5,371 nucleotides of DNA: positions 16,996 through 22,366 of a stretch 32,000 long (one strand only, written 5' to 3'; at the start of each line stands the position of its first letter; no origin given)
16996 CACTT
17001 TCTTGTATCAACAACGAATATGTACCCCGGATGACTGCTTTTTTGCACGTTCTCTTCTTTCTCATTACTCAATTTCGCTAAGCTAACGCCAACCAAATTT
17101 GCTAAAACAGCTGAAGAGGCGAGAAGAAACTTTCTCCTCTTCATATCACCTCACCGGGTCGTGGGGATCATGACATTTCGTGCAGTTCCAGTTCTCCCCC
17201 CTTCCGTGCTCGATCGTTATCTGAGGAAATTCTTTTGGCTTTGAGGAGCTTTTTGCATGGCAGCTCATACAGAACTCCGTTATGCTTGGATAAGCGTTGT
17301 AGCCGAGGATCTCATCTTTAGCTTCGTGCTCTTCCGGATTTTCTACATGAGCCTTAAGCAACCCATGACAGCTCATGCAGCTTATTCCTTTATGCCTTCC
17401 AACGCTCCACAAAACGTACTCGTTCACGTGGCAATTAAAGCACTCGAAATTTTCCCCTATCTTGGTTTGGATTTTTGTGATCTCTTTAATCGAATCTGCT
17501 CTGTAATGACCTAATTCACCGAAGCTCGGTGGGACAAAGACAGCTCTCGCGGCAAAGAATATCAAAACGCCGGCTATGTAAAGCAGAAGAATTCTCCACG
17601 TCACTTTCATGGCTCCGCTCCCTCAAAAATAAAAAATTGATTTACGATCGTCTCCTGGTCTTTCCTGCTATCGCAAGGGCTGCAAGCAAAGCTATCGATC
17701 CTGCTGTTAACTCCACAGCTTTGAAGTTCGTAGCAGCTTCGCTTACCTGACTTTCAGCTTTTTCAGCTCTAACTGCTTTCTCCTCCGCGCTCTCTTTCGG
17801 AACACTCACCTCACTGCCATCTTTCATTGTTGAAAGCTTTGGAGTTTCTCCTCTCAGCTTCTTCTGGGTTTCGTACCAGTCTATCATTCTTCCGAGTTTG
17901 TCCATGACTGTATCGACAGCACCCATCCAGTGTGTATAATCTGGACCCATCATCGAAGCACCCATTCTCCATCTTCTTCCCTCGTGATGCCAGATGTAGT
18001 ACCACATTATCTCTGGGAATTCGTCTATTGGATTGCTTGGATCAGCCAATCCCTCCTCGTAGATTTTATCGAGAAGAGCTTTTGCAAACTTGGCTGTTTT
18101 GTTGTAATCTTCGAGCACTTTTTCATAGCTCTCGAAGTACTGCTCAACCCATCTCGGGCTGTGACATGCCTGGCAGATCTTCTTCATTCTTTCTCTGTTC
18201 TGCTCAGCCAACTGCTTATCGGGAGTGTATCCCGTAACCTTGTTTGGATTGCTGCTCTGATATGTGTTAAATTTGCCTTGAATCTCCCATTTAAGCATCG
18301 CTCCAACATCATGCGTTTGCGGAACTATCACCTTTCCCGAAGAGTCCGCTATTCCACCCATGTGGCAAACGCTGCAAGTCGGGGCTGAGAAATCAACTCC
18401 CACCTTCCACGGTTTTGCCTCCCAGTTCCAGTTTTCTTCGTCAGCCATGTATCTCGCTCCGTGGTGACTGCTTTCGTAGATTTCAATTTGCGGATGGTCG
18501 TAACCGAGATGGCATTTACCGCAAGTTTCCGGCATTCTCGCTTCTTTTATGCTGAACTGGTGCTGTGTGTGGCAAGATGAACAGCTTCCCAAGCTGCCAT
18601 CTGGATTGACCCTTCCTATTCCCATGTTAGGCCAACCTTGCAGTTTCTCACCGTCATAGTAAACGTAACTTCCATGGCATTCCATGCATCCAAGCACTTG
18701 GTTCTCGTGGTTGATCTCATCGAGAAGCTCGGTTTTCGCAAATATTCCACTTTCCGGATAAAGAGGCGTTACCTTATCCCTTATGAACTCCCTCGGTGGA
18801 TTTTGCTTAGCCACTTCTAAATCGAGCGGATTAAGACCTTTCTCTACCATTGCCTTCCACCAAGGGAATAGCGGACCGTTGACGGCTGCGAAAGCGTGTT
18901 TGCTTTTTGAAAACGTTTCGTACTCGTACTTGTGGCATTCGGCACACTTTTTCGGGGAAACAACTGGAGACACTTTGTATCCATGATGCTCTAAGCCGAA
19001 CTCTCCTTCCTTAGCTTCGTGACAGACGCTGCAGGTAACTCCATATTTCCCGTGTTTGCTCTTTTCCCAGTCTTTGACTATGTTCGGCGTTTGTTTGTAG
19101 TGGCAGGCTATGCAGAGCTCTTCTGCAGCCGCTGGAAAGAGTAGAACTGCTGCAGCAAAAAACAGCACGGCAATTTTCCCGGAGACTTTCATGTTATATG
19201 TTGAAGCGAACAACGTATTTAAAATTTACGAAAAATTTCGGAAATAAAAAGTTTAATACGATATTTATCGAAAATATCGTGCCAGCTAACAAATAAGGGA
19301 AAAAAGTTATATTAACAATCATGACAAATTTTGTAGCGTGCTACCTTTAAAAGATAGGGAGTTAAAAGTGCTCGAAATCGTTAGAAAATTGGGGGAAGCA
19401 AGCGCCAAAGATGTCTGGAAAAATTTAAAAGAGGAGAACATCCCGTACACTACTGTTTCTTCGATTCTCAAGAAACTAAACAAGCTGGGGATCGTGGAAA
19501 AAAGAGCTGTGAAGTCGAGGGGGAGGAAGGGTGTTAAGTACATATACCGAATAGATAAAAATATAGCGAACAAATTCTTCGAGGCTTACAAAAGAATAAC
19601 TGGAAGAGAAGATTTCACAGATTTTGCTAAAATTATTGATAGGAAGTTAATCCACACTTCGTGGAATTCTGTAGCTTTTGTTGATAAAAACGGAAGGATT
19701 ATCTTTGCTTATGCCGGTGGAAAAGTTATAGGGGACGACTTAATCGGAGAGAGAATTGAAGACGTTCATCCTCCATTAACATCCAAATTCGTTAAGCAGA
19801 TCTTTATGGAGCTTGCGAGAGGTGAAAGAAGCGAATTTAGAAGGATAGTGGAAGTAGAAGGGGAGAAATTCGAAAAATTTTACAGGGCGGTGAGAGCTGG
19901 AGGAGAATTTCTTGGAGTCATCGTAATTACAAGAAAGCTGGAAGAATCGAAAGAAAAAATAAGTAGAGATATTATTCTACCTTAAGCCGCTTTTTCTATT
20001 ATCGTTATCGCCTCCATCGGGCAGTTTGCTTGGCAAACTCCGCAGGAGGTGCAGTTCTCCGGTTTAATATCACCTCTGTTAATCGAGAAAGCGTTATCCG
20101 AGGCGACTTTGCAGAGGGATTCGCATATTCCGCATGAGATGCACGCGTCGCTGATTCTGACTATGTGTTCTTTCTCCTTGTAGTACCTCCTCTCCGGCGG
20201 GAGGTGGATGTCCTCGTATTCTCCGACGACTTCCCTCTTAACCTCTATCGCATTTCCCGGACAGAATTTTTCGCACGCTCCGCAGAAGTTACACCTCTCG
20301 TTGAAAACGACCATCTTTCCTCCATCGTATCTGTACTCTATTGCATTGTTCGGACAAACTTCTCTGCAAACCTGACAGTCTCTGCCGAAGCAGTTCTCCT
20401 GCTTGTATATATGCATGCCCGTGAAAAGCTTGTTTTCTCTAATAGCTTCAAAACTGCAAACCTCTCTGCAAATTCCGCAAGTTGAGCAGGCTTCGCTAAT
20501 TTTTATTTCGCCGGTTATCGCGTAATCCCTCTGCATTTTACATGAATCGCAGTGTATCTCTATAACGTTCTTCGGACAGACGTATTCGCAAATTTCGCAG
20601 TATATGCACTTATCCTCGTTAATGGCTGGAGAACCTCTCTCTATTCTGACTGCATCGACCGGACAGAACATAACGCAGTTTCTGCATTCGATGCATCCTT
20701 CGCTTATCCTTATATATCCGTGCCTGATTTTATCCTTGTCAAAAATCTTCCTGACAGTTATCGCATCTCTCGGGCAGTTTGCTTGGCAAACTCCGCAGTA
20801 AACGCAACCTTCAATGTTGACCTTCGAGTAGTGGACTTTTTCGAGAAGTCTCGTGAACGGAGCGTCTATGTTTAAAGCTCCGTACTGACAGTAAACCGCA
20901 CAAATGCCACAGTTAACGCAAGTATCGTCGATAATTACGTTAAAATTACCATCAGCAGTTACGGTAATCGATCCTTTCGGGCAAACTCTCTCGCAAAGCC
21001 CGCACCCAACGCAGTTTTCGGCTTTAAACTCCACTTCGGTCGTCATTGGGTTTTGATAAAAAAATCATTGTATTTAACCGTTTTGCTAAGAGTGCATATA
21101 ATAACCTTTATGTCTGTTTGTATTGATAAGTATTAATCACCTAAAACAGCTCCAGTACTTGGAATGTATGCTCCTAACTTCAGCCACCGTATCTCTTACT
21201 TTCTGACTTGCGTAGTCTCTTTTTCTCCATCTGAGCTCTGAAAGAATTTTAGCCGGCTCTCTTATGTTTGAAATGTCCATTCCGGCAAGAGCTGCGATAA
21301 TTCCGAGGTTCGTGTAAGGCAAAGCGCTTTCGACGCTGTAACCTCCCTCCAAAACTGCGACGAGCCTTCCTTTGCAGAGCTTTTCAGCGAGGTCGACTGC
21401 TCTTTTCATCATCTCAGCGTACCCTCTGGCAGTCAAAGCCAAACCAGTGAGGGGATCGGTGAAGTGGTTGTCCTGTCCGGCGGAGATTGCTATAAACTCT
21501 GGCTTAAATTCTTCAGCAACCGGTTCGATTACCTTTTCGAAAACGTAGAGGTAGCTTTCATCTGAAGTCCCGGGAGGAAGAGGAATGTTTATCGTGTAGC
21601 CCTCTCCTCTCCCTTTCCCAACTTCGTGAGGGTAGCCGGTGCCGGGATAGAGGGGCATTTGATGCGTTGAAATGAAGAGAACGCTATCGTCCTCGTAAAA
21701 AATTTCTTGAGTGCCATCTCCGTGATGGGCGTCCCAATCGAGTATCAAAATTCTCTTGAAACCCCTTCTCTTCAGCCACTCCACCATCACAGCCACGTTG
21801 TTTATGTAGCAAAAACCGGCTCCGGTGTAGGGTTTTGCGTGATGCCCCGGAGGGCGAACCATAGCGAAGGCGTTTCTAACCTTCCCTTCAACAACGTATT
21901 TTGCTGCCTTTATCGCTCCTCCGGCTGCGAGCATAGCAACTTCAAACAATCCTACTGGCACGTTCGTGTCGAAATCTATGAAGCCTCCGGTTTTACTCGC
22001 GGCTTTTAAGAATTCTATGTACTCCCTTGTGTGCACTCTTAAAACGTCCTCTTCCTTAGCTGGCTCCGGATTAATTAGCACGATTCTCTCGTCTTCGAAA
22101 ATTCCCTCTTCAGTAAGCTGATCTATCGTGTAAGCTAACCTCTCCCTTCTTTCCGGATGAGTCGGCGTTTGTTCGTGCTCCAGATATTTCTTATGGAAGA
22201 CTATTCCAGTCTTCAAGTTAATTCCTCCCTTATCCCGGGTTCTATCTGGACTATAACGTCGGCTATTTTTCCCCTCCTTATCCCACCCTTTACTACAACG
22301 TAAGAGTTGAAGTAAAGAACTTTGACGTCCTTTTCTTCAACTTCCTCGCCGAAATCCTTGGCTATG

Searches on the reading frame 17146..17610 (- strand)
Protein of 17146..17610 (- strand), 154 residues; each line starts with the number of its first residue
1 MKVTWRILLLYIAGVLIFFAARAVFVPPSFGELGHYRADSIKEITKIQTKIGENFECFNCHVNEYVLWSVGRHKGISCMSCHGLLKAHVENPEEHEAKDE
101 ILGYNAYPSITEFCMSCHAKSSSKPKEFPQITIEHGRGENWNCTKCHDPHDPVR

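Call 47: search_protein_families(library=pfam, proteins=[window:17146-17610:-], max_evalue=0.00001)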
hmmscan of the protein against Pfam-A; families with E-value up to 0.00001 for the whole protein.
window:17146-17610:- (154 aa): 1 family
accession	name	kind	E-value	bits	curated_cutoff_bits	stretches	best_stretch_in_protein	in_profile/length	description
PF14537.11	Cytochrom_c3_2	-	4.3e-07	30.7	25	0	74-151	5-68/79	Cytochrome c3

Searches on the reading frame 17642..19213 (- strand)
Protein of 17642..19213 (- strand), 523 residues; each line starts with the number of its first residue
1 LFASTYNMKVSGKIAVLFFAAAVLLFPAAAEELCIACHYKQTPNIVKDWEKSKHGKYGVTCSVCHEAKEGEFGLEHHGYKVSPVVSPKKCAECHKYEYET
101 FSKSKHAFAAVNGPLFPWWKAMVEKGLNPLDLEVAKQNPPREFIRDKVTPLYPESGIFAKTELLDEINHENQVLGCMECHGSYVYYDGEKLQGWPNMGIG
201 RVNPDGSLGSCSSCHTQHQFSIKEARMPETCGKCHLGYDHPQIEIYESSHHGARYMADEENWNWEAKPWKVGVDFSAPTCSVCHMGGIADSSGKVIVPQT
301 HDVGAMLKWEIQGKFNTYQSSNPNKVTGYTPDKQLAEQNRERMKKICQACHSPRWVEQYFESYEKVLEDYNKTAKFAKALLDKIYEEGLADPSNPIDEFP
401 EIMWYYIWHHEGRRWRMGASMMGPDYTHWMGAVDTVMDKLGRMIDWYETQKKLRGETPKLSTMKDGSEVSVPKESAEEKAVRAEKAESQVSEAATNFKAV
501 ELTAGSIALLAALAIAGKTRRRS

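Call 48: search_protein_families(library=pfam, proteins=[window:17642-19213:-], max_evalue=0.00001)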
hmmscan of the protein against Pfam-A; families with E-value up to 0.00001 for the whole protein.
window:17642-19213:- (523 aa): 3 families
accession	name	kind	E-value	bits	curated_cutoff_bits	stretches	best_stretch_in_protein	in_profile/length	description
PF13447.11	Multi-haem_cyto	-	3e-25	89.4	21.9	1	210-389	97-260/269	Seven times multi-haem cytochrome CxxCH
PF13435.11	Cytochrome_C554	-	1.7e-10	42.1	20.8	0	89-110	1-22/84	Cytochrome c554 and c-prime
PF14522.11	Cytochrome_C7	-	3.1e-10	40.2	24.8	0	168-235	7-66/67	Cytochrome c7 and related cytochrome c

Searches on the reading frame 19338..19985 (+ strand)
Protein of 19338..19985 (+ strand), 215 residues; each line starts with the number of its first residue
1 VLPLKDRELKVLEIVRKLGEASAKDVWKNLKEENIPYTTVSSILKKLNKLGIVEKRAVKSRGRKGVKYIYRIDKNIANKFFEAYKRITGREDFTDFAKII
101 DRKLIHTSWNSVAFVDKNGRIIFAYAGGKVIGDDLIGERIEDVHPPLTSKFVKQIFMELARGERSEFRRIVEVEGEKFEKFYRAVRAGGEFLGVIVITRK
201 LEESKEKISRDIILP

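Call 48: search_protein_families(library=pfam, proteins=[window:19338-19985:+], max_evalue=0.00001)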
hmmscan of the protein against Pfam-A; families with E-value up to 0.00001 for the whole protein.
window:19338-19985:+ (215 aa): 2 families
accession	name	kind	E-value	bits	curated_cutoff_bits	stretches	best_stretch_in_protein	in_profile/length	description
PF03965.22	Penicillinase_R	-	2.5e-08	34.7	22.6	1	6-58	3-56/115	Penicillinase repressor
PF01978.25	TrmB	-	2.4e-06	27.7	25.6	1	4-71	6-63/68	Sugar-specific transcriptional regulator TrmB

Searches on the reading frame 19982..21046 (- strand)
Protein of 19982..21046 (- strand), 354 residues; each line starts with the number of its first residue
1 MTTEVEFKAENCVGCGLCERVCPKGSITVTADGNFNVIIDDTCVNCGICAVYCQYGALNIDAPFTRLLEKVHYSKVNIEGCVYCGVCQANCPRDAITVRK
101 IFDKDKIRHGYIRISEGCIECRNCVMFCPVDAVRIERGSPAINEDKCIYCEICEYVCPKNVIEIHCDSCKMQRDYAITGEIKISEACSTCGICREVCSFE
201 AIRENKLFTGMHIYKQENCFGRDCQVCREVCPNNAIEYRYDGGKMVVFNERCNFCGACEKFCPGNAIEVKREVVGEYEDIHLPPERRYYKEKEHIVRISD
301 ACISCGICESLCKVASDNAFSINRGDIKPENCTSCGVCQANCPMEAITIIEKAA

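Call 48: search_protein_families(library=pfam, proteins=[window:19982-21046:-], max_evalue=0.00001)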
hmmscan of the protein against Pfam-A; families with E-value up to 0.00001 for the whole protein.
window:19982-21046:- (354 aa): 13 families
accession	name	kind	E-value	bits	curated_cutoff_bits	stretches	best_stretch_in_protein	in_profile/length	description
PF00037.32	Fer4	-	3.9e-46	153.5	21.1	3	246-268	2-24/24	4Fe-4S binding domain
PF12838.12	Fer4_7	-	3.2e-42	143.2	27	6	81-132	2-52/52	4Fe-4S dicluster domain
PF14697.11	Fer4_21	-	6.1e-30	103.6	35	3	116-163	6-58/59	4Fe-4S dicluster domain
PF13187.11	Fer4_9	-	1.5e-28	99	27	2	118-162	2-52/52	4Fe-4S dicluster domain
PF12797.12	Fer4_2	-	1.9e-26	90.5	24.5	0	5-23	3-21/22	4Fe-4S binding domain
PF13237.11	Fer4_10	-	3.5e-25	88.1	25.5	3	113-158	4-53/53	4Fe-4S dicluster domain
PF13484.11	Fer4_16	-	3e-24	86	30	1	251-312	1-63/66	4Fe-4S double cluster binding domain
PF12837.12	Fer4_6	-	4.6e-21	74.1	25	1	5-27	2-24/24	4Fe-4S binding domain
PF25160.1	LdpA_Fe-S-bd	-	2.4e-19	69.3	27.6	1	223-269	4-45/49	LdpA Fe-S cluster-binding domain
PF12800.12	Fer4_4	-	5e-16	57.9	24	0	10-25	2-17/17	4Fe-4S binding domain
PF13183.11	Fer4_8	-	8.6e-15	55.5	27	0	78-131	2-67/68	4Fe-4S dicluster domain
PF13534.11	Fer4_17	-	1.5e-14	54.7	22.2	0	7-25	41-59/61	4Fe-4S dicluster domain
PF12798.12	Fer4_3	-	5.7e-14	52.1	27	0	12-25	1-14/15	4Fe-4S binding domain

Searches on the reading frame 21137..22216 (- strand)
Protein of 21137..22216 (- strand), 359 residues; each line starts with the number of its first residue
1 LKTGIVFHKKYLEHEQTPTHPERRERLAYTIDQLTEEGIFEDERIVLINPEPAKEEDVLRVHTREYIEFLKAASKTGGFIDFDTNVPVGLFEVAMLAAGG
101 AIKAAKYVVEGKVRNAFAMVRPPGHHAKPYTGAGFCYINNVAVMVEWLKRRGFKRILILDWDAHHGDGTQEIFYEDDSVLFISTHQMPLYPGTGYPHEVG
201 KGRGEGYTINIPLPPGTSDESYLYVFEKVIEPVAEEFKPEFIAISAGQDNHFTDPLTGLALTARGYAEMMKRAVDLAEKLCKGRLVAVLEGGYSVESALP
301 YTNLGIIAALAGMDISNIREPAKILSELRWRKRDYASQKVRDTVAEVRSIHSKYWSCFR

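Call 48: search_protein_families(library=pfam, proteins=[window:21137-22216:-], max_evalue=0.00001)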
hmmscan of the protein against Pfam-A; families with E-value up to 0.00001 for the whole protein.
window:21137-22216:- (359 aa): 1 family
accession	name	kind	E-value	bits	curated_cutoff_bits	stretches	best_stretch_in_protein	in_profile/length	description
PF00850.24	Hist_deacetyl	-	1.4e-97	327.1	27.9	1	20-297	1-286/298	Histone deacetylase domain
